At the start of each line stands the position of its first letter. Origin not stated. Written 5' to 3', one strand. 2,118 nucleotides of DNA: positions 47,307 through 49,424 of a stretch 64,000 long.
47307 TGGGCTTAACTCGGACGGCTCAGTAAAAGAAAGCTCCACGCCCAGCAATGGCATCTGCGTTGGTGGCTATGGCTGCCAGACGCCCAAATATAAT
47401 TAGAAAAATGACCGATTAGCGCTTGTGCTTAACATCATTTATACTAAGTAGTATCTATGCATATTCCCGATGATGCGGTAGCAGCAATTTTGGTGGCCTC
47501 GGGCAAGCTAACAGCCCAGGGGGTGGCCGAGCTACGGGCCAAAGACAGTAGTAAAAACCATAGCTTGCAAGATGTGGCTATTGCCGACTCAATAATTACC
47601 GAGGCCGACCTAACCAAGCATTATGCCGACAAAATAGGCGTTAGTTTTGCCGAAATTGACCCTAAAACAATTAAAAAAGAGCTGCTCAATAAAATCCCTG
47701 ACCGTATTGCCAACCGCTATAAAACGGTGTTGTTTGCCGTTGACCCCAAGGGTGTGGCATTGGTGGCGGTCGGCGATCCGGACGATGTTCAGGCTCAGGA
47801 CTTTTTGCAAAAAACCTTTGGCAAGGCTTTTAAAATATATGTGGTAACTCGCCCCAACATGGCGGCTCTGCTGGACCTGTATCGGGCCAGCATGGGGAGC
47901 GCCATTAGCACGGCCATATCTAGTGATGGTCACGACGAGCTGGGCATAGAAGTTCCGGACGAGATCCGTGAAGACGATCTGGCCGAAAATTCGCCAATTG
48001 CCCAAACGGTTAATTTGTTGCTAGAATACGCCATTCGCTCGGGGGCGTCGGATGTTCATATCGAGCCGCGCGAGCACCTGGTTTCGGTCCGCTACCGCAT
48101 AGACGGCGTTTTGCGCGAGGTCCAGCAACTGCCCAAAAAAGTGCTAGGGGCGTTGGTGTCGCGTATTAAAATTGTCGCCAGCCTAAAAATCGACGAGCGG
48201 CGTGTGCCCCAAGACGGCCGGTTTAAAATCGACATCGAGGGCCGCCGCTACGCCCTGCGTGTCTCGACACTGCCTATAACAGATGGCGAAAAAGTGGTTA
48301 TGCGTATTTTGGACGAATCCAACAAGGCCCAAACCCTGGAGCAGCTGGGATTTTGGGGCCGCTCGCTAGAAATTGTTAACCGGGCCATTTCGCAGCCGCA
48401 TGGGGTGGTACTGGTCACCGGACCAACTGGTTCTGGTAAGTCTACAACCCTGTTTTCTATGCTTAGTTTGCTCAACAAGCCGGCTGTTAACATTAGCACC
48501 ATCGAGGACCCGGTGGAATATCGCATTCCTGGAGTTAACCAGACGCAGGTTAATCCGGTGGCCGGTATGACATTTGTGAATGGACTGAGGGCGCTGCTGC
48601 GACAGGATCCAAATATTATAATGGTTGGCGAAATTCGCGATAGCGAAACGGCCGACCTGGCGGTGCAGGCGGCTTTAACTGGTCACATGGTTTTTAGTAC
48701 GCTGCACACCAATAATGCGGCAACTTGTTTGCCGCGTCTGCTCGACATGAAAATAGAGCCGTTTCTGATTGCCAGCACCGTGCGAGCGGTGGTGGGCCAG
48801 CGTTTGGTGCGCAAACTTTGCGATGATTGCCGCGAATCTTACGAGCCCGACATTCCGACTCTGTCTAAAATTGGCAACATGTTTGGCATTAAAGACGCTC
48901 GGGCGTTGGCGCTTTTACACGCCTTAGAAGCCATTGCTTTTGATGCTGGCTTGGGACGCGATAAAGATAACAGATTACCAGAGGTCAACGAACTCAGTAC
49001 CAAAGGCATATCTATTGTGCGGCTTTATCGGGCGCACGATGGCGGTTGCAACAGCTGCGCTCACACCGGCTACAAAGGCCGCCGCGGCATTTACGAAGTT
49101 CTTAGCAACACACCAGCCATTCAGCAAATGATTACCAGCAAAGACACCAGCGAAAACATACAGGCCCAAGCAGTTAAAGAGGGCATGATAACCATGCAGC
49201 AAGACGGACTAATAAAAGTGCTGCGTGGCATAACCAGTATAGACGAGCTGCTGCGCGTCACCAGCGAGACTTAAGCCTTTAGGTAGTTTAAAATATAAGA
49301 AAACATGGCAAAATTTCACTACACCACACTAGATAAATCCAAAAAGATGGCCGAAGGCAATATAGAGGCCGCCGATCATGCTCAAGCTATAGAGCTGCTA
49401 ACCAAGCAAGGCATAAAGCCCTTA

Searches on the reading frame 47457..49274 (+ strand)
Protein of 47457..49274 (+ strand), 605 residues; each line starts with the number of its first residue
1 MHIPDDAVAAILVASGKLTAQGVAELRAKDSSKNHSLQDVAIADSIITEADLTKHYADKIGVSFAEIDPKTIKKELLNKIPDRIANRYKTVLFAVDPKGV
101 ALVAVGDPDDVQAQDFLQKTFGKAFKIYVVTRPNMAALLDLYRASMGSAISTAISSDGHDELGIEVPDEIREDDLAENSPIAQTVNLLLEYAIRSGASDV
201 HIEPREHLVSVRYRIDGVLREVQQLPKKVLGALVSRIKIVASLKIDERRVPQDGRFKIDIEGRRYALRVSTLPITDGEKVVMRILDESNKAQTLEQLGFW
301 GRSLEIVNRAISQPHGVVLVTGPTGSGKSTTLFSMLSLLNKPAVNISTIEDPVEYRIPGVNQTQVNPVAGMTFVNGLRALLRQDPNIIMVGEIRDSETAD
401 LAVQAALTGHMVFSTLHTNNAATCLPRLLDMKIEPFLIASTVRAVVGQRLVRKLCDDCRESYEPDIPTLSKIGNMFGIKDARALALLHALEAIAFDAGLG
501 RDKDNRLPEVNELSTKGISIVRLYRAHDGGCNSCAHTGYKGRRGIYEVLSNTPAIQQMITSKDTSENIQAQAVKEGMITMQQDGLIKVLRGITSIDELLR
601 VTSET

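Call 75: search_protein_families(library=pfam, proteins=[window:47457-49274:+], max_evalue=0.00001)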
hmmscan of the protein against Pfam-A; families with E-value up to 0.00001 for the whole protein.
window:47457-49274:+ (605 aa): 2 families
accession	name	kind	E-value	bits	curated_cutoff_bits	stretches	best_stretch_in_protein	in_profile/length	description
PF00437.27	T2SSE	-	2.1e-131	438.4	24.9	1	176-600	3-370/370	Type II/IV secretion system protein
PF05157.20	MshEN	-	1.7e-10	41.2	23.1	1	61-147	2-88/90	MshEN domain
